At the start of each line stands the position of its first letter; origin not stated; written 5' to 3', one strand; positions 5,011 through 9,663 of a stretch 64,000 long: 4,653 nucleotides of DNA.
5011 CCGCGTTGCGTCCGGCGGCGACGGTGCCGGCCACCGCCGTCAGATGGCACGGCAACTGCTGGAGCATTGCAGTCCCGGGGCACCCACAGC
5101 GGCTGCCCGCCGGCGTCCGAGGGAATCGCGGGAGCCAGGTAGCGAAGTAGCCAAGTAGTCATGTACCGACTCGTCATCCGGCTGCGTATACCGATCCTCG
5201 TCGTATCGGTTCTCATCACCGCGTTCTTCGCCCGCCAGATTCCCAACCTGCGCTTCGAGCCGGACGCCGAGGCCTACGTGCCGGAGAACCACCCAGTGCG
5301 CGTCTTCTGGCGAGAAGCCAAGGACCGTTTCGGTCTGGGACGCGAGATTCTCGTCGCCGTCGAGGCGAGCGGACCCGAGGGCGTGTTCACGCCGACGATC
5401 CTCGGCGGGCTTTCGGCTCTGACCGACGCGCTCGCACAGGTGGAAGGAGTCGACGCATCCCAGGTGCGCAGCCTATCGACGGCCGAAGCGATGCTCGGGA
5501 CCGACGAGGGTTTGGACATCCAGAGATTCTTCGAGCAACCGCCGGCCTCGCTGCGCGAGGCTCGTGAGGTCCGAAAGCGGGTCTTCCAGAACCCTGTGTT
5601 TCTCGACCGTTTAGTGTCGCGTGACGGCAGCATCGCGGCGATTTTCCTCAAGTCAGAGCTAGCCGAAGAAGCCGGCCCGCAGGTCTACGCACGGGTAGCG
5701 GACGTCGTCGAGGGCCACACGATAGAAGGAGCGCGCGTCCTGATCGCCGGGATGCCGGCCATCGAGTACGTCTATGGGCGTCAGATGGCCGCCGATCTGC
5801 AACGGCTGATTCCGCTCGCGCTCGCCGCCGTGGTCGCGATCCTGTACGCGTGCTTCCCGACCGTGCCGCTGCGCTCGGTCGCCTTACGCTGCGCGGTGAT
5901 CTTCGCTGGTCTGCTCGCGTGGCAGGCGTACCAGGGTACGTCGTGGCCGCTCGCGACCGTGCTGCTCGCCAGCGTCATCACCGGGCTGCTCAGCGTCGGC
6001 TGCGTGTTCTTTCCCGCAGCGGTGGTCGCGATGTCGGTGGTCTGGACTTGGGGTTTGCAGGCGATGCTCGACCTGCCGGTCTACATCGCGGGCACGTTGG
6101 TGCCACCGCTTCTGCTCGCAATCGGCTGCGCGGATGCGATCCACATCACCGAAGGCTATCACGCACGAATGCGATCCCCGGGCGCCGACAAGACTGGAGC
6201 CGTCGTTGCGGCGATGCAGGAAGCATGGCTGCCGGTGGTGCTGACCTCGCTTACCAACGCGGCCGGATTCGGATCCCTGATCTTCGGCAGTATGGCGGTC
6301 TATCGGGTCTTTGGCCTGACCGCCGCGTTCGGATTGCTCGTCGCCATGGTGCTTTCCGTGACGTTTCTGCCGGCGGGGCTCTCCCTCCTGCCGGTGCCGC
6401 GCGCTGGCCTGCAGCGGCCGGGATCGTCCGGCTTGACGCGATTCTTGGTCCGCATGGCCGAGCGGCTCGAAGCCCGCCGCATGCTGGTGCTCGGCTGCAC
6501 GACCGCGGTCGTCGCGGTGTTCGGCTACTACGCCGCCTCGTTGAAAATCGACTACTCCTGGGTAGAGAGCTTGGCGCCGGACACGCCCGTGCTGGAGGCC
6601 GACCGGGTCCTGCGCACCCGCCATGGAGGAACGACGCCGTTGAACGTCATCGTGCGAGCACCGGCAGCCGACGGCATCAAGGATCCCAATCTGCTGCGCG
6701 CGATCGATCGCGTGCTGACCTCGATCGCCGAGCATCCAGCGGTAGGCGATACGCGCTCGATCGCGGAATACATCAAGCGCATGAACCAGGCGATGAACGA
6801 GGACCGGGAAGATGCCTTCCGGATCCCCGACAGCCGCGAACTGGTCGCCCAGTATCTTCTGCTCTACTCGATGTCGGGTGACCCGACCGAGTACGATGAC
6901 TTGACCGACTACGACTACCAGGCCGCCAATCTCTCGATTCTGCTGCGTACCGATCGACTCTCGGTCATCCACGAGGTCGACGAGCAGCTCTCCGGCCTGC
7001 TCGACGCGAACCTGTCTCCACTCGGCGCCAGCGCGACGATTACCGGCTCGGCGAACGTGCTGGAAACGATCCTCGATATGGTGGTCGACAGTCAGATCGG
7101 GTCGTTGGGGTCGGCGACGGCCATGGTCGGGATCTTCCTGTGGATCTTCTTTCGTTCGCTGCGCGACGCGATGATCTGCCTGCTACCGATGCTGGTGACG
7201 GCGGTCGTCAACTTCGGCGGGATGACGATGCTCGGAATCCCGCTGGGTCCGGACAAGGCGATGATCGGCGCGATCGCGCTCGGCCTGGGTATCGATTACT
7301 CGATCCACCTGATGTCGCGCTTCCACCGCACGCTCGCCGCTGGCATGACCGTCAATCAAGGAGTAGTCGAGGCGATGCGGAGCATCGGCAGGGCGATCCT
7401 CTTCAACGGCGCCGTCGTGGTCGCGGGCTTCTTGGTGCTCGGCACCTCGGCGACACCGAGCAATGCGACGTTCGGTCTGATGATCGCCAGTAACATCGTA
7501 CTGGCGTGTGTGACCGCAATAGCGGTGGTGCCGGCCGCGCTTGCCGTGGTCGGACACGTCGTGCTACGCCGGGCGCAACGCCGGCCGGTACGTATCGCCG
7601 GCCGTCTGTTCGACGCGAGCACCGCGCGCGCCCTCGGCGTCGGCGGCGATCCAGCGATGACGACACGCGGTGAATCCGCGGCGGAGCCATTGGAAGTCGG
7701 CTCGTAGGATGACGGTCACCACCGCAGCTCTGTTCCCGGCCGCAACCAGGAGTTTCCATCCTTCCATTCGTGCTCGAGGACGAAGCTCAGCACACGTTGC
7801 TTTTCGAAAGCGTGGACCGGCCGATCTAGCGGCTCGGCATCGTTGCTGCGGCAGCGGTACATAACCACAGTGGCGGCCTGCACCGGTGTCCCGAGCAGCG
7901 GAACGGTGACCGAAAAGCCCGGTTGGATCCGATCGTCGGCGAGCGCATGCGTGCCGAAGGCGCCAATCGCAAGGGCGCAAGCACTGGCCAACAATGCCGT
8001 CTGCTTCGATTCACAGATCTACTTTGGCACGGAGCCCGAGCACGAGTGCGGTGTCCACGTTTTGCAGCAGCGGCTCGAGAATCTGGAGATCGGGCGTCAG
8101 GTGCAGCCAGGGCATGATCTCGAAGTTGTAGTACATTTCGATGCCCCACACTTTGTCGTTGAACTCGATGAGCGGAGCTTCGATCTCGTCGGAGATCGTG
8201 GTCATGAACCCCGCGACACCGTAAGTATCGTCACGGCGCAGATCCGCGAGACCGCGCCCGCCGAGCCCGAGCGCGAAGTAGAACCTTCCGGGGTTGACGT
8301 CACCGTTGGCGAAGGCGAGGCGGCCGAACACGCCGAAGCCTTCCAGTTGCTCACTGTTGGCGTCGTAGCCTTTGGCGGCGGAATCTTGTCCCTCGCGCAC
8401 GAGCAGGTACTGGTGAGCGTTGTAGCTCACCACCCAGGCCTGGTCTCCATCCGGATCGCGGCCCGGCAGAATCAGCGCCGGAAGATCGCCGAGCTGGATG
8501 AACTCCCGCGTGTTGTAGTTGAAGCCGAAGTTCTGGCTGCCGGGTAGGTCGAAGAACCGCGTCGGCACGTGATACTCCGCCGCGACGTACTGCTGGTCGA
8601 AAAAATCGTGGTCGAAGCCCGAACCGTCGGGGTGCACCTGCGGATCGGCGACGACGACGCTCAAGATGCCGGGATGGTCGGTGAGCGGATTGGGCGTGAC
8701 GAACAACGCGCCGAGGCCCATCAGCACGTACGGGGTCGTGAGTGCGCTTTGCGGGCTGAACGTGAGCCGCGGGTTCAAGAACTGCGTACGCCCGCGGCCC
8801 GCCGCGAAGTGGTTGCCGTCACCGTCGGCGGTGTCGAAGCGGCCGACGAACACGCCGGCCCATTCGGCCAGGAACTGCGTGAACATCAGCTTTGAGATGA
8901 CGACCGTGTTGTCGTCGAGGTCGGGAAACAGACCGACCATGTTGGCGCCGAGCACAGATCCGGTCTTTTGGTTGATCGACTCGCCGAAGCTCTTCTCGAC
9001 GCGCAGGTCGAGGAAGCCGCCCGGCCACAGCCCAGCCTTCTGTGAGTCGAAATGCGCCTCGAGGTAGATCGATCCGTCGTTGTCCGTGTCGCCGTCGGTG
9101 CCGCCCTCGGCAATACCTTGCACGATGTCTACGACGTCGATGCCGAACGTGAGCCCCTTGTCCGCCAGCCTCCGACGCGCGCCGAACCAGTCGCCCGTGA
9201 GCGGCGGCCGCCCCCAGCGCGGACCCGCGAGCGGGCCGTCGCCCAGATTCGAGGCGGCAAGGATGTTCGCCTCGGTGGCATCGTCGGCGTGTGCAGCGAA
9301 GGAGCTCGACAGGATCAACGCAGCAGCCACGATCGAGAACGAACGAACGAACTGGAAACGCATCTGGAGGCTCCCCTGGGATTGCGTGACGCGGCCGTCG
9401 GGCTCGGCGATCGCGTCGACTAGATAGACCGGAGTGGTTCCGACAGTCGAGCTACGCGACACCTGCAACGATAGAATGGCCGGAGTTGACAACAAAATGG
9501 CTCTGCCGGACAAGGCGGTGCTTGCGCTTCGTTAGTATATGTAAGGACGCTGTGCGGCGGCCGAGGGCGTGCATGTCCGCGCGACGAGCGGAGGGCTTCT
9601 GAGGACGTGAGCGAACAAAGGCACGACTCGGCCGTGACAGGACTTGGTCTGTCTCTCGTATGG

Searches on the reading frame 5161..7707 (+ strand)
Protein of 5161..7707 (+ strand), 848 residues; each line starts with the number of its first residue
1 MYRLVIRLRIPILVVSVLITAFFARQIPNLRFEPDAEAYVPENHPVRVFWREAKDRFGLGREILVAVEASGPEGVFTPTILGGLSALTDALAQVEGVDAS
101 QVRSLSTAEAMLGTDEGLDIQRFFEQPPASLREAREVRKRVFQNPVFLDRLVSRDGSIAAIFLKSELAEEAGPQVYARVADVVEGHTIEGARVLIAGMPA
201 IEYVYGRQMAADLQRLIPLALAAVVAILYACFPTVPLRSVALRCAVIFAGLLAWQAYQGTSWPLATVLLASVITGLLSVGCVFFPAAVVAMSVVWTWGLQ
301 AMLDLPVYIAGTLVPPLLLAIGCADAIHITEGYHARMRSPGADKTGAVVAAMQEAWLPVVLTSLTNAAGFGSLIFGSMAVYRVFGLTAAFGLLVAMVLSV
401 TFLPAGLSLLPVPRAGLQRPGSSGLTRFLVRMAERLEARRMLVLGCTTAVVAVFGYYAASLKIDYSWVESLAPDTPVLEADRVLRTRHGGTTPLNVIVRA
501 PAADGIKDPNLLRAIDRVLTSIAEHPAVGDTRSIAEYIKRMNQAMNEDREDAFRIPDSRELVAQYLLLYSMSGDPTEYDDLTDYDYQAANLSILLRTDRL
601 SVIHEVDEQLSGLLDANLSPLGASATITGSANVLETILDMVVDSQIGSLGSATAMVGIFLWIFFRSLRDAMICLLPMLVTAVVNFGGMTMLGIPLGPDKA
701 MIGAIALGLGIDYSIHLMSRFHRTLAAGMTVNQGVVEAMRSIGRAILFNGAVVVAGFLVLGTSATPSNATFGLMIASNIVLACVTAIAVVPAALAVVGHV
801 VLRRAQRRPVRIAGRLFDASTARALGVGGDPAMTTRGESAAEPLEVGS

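Call 63: search_protein_families(library=pfam, proteins=[window:5161-7707:+], max_evalue=0.00001)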
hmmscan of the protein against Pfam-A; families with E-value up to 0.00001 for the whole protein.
window:5161-7707:+ (848 aa): 4 families
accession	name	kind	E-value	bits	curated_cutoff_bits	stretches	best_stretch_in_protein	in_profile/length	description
PF03176.21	MMPL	-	3.9e-39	135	20.5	3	489-808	24-313/333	MMPL family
PF00873.25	ACR_tran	-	9.9e-13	47.2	28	1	598-821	291-513/1021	AcrB/AcrD/AcrF family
PF12349.14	Sterol-sensing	-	2.1e-09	37.9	22.3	1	283-409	10-135/153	Sterol-sensing domain of SREBP cleavage-activation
PF02460.24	Patched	-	1.2e-07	32.1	23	0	289-407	38-154/156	Patched SSD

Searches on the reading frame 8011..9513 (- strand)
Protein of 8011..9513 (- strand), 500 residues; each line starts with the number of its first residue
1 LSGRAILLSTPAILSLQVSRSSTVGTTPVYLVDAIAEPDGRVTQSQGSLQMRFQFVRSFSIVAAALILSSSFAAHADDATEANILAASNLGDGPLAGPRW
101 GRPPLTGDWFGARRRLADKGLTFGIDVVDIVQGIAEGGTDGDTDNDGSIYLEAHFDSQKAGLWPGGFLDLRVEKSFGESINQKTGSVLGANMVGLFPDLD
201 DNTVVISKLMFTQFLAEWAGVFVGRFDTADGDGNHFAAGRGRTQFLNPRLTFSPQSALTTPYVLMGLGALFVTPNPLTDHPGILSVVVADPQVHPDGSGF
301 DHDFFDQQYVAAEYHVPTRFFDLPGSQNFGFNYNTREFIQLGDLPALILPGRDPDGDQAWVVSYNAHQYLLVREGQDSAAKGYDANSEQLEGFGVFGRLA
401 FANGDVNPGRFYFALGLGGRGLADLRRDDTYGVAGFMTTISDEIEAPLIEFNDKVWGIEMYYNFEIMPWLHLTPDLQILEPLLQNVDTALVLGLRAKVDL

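Call 63: search_protein_families(library=pfam, proteins=[window:8011-9513:-], max_evalue=0.00001)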
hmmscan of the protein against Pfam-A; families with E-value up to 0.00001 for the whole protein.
window:8011-9513:- (500 aa): 1 family
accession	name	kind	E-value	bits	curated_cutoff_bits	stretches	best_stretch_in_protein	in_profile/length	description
PF04966.18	OprB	-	7.4e-25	88.6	22.9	1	143-499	4-371/372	Carbohydrate-selective porin, OprB family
